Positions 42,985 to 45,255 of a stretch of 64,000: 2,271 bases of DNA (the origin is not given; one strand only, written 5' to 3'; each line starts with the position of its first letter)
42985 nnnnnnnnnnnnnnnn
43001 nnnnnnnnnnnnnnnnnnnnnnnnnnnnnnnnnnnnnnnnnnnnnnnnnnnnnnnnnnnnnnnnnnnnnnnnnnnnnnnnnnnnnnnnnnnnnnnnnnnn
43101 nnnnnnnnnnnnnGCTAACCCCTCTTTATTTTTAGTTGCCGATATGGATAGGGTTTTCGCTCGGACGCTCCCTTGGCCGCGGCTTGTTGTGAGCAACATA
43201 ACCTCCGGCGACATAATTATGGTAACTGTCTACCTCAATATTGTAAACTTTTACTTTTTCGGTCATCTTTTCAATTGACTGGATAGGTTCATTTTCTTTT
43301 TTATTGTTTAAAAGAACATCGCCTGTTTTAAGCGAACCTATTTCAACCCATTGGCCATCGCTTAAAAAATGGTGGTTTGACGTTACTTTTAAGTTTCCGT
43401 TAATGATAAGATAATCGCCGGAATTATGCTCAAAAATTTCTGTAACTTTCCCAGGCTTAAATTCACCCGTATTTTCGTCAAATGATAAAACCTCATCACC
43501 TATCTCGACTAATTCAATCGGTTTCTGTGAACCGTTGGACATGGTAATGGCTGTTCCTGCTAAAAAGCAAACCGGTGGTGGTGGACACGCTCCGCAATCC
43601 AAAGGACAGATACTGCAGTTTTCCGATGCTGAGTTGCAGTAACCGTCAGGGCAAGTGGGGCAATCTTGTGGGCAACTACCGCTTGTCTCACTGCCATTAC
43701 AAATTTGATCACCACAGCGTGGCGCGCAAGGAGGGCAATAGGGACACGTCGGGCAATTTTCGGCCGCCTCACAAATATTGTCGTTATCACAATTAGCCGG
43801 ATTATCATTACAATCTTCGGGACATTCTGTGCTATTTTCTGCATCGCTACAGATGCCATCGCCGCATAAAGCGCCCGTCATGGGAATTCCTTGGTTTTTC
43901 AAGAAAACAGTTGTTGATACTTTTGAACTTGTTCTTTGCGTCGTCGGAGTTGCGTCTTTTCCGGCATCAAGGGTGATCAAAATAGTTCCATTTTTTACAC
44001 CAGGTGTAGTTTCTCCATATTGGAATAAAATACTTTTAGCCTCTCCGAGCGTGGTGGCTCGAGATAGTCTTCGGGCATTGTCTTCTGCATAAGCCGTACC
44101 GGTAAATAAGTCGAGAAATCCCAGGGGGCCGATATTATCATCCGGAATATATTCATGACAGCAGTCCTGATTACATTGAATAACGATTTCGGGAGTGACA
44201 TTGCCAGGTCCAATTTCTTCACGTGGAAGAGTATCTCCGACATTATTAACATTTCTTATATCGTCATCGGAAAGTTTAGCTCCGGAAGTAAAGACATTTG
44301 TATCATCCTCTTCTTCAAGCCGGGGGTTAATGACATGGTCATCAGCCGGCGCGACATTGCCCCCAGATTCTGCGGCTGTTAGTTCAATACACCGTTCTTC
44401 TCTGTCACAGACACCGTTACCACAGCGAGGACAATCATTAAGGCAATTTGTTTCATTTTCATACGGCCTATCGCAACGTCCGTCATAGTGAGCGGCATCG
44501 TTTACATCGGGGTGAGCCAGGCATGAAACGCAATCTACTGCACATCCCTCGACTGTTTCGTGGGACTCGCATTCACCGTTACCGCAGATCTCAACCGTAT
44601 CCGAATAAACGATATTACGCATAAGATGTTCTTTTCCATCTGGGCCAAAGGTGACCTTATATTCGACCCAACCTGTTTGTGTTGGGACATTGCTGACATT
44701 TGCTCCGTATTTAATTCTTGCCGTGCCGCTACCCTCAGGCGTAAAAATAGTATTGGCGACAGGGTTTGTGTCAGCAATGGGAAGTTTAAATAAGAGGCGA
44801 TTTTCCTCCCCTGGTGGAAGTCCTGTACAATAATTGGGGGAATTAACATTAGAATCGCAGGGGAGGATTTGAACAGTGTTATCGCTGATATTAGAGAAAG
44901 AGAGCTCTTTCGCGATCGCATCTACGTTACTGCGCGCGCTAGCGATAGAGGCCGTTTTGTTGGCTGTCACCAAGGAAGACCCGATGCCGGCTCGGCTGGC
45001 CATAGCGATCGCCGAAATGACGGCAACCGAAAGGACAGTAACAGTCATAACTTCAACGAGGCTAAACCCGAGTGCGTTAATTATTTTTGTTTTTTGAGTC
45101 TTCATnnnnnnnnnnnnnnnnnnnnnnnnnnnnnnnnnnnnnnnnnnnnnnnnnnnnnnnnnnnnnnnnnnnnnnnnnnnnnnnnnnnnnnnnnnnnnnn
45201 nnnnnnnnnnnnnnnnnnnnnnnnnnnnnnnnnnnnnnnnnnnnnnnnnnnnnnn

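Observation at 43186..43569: Hint / bacterial-intein-like domain at the C-terminus of a pilin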

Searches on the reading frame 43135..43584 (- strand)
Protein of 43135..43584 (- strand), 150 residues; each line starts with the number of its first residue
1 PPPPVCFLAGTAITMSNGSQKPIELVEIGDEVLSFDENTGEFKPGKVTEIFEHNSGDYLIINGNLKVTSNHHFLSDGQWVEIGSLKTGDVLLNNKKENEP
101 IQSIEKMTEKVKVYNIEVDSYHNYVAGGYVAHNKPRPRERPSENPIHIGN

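Call 11: find_homologous_proteins(query=window:43135-43584:-, max_evalue=0.001)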
Query seq(150 aa) (150 aa): 3 proteins with E <= 0.001 among 12 candidates.
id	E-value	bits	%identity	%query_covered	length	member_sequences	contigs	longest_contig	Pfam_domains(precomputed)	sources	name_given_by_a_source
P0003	7.7e-42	161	54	87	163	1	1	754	PF07591.16,PF14623.12,PF05203.22,PF14890.12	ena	-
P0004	2.5e-30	123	47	85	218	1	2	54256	PF07591.16,PF04964.20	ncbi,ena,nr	ncbi:MAG: hypothetical protein K1X83_10260 [Oligoflexia bacterium]|nr:hypothetical protein [Oligofle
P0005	3.3e-24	103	42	93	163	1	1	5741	PF07591.16,PF05203.22,PF13403.12,PF14890.12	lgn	-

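Call 21: find_encoding_contigs(protein=P0004, flank=10000, max_places=3)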
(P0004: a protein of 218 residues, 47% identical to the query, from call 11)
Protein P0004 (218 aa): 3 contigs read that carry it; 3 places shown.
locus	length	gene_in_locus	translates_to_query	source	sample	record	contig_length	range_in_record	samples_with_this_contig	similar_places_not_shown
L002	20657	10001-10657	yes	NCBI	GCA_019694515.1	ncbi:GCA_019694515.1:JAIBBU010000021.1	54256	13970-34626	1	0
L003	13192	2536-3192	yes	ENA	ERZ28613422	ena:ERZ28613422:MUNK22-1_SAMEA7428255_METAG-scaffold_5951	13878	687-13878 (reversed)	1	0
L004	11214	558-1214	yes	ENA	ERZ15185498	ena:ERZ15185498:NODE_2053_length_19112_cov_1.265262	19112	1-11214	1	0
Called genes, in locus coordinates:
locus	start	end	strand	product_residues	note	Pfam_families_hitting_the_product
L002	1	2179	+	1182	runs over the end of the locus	-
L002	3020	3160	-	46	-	-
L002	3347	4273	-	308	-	-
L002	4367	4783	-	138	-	-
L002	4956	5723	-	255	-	PF20112:DUF6502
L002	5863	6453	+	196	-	-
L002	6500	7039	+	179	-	PF07811:TadE (weak)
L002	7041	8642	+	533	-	PF00092:VWA (faint), PF13519:VWA_2 (faint)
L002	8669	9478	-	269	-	-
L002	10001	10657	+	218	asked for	PF04964:Flp_Fap (weak), PF07591:PT-HINT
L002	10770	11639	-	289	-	PF06750:A24_N_bact, PF01478:Peptidase_A24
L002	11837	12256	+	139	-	PF00903:Glyoxalase, PF13468:Glyoxalase_3, PF13669:Glyoxalase_4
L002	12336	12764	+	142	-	-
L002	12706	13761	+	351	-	PF01300:Sua5_yciO_yrdC, PF03481:Sua5_C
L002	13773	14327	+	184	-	PF00908:dTDP_sugar_isom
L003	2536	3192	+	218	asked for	PF04964:Flp_Fap (weak), PF07591:PT-HINT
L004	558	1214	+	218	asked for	PF04964:Flp_Fap (weak), PF07591:PT-HINT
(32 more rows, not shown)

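Call 22: find_encoding_contigs(protein=P0005, flank=6000, max_places=3)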
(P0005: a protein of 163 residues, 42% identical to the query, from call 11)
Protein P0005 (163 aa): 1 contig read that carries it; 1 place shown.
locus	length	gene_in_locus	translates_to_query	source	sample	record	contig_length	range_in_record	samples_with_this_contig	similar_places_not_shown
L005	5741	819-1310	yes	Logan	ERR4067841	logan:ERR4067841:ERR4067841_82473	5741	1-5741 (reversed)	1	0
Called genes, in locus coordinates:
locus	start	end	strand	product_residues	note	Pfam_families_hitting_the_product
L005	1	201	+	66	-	?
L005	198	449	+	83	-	-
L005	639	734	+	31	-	-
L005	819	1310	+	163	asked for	PF05203:Hom_end_hint (weak), PF13403:Hint_2 (faint), PF07591:PT-HINT, PF14890:Intein_splicing (faint)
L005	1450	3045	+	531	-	PF26549:Tricorn_N, PF26550:Tricorn_2nd, PF07676:PD40, PF07676:PD40, PF25174:Beta-prop_THOC3, PF26550:Tricorn_2nd, PF26549:Tricorn_N, PF07676:PD40, +9 more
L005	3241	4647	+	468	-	PF13701:DDE_Tnp_1_4, PF01609:DDE_Tnp_1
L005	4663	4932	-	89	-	-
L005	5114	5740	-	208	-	?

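Call 88: find_related_loci(query=A5, collection=genome_contigs, flank=4000)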
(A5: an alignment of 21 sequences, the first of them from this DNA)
Query A5 (128 aa) in genome_contigs; peptide patterns used: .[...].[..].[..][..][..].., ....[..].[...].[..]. (x = any residue, [..] = any of these).
281 stretches matched a pattern; 158 encode a relative of the query (tblastn E <= 1e-3); the best 80 are kept; 80 distinct loci.
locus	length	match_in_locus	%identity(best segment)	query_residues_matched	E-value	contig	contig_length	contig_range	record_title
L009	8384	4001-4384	59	1-128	1e-47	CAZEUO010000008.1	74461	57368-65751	MAG TPA_asm: uncultured Planctomycetales bacterium isolate SRP178908_co1_326 genome assembly, contig: NODE_167_length_74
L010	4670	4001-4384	59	1-128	3e-47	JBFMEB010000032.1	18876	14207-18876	MAG: Candidatus Omnitrophota bacterium isolate MAG234 MAG234_32, whole genome shotgun sequence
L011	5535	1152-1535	58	1-128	4e-47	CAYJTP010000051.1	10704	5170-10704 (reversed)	MAG TPA_asm: uncultured Planctomycetales bacterium isolate ERP125453_co1_410 genome assembly, contig: NODE_7167_length_1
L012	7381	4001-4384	59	1-128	2e-46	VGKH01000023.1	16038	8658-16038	MAG: Candidatus Omnitrophota bacterium isolate K_DeepCast_250m_m2_027 K_DeepCast_250m_m2_027_Ga0194125_10007257, whole g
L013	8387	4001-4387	56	1-128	6e-46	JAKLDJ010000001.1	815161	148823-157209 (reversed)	MAG: Candidatus Omnitrophota bacterium isolate RA.bin107 RA.bin107_1, whole genome shotgun sequence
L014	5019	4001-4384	59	1-128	1e-45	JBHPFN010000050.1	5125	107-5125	Candidatus Omnitrophota bacterium isolate SAG AM-311-J20 NODE_50_length_5125_cov_29.334714, whole genome shotgun sequenc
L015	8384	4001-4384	55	1-128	3e-45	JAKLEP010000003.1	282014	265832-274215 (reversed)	MAG: Candidatus Omnitrophota bacterium isolate RA.bin136 RA.bin136_3, whole genome shotgun sequence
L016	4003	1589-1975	56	1-128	3e-44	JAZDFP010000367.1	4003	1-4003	MAG: Planctomycetota bacterium isolate MEGAHIT-group-0.212 k141_7338737, whole genome shotgun sequence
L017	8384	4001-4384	51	1-128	2e-43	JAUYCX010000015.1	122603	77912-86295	MAG: Candidatus Omnitrophota bacterium isolate C20_maxbin.112_sub C20_k141_61823, whole genome shotgun sequence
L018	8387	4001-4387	54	1-128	6e-43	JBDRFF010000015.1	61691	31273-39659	MAG: Candidatus Omnitrophota bacterium isolate MEGAHIT-group-1.354 k141_7176401, whole genome shotgun sequence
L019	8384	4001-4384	56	1-128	3e-43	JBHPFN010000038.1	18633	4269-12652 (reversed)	Candidatus Omnitrophota bacterium isolate SAG AM-311-J20 NODE_38_length_18633_cov_33.408602, whole genome shotgun sequen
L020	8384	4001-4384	57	1-128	5e-43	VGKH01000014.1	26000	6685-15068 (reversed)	MAG: Candidatus Omnitrophota bacterium isolate K_DeepCast_250m_m2_027 K_DeepCast_250m_m2_027_Ga0194125_10003349, whole g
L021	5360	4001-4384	54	1-128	2e-42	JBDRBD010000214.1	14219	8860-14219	MAG: Candidatus Omnitrophota bacterium isolate MEGAHIT-group-1.1039 k141_3431478, whole genome shotgun sequence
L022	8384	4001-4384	55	1-128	3e-42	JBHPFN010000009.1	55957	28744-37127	Candidatus Omnitrophota bacterium isolate SAG AM-311-J20 NODE_9_length_55957_cov_33.196469, whole genome shotgun sequenc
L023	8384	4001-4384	55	1-128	3e-42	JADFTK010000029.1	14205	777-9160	MAG: Patescibacteria group bacterium isolate B9T1L10 B9T1L10_NODE6586, whole genome shotgun sequence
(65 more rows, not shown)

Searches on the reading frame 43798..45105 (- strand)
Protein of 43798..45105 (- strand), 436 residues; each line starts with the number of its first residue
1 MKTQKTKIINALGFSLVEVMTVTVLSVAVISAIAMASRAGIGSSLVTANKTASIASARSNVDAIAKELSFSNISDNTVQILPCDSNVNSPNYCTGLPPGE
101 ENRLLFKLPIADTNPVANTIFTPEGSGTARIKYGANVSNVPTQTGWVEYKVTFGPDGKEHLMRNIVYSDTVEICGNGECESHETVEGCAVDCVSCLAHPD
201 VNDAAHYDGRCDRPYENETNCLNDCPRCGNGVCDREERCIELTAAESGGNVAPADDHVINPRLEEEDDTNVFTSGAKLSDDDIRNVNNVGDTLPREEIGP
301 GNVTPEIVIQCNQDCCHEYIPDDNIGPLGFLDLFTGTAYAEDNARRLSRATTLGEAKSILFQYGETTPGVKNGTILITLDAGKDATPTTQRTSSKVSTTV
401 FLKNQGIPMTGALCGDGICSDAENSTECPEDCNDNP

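Call 52: predict_structure(alignment_id=A2)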
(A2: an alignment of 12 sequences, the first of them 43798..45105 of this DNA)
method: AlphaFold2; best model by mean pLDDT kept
length: 436 residues; sequences in the alignment: 12
mean_pLDDT: 54.2   pTM: 0.46
mean pLDDT of the five models: 54.2, 53.1, 52.6, 50.8, 50.2
residues with pLDDT >= 90: 16; 70-90: 137; 50-70: 56; < 50: 227
segments of 3 or more residues with pLDDT < 50: 110-143, 169-179, 189-347, 366-370, 405-414
pLDDT, mean of each block of 10 residues (from residue 1): 54 71 86 78 77 87 82 66 84 79 74 34 33 29 68 85 71 45 49 44 41 38 35 31 26 24 24 32 34 31 26 25 27 31 45 86 63 81 67 84 50 58 72 63
secondary structure, 60 per line:
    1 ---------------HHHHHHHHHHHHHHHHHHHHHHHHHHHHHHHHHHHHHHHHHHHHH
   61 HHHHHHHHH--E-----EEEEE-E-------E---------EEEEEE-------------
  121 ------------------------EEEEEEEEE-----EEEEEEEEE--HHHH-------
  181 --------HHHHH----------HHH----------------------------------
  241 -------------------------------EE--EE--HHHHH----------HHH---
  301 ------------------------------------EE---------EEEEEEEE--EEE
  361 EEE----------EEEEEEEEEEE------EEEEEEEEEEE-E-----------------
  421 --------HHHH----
elements in order: H16-69 E78-82 E102-107 E145-153 E159-167 H170-173 H189-193 H280-284 E348-355 E358-363 E374-384 E391-401 H429-432

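Call 54: fold_search(model_id=the predicted structure, library=pdb)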
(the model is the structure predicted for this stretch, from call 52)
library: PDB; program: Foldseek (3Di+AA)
matches with E <= 10: 262; with E <= 0.001: 0
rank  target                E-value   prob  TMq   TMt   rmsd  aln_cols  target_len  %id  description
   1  5uvg                  1.7e+00  0.18  0.10  0.12   5.7        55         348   13  Crystal structure of the human neutral sphingomyelinase 2 (nSMase2) catalytic domain with insertion deleted and calcium  (released 2017-06-28)
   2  6z1p_Bq               1.9e+00  0.12  0.08  0.18   4.3        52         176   17  Structure of the mitochondrial ribosome from Tetrahymena thermophila (released 2020-06-24)
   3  2hql_B                2.0e+00  0.08  0.06  0.22   7.0        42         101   14  Crystal structure of a small single-stranded DNA binding protein from Mycoplasma pneumoniae (released 2007-05-01)
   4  8i5b_B                2.0e+00  0.08  0.07  0.16  10.5        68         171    9  Structure of human Nav1.7 in complex with bupivacaine (released 2023-06-14)
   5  9fia_BL               2.2e+00  0.10  0.08  0.28   4.8        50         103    8  SSU(body) structure derived from the SSU sample of the mitoribosome from T. gondii. (released 2024-12-11)
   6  7oyc_L2               2.3e+00  0.07  0.08  0.21  10.4        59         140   15  Cryo-EM structure of the Xenopus egg 80S ribosome (released 2022-07-20)
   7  7xnx_SL               2.6e+00  0.07  0.08  0.21  10.4        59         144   15  High resolution cry-EM structure of the human 80S ribosome from SNORD127+/+ Kasumi-1 cells (released 2023-04-05)
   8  6agf_B                2.6e+00  0.07  0.07  0.16   9.5        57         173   10  Structure of the human voltage-gated sodium channel Nav1.4 in complex with beta1 (released 2018-10-10)
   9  6hiw_CQ               2.6e+00  0.04  0.08  0.17  21.7       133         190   10  Cryo-EM structure of the Trypanosoma brucei mitochondrial ribosome - This entry contains the complete small mitoribos (released 2018-09-26)
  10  5ohl_A                2.8e+00  0.11  0.09  0.33   5.1        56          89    7  K6-specific affimer bound to K6 diUb (released 2017-10-04)
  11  6q0v_C                2.8e+00  0.08  0.09  0.18  13.4        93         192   14  Structure of DDB1-DDA1-DCAF15 complex bound to tasisulam and RBM39 (released 2019-11-13)
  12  7qep_C1               2.8e+00  0.06  0.08  0.21  10.7        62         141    8  Cryo-EM structure of the ribosome from Encephalitozoon cuniculi (released 2022-02-09)
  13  6yfe_AB               2.8e+00  0.05  0.07  0.20   4.9        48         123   12  Virus-like particle of Beihai levi-like virus 19 (released 2020-09-02)
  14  8w5g_B                2.8e+00  0.03  0.08  0.19  12.9        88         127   10  Cryo-EM structure of Qb-Ab7 (released 2025-02-26)
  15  5kip_A                2.8e+00  0.01  0.06  0.14  10.8        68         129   15  Asymmetric unit for the coat proteins of phage Qbeta (released 2016-10-05)
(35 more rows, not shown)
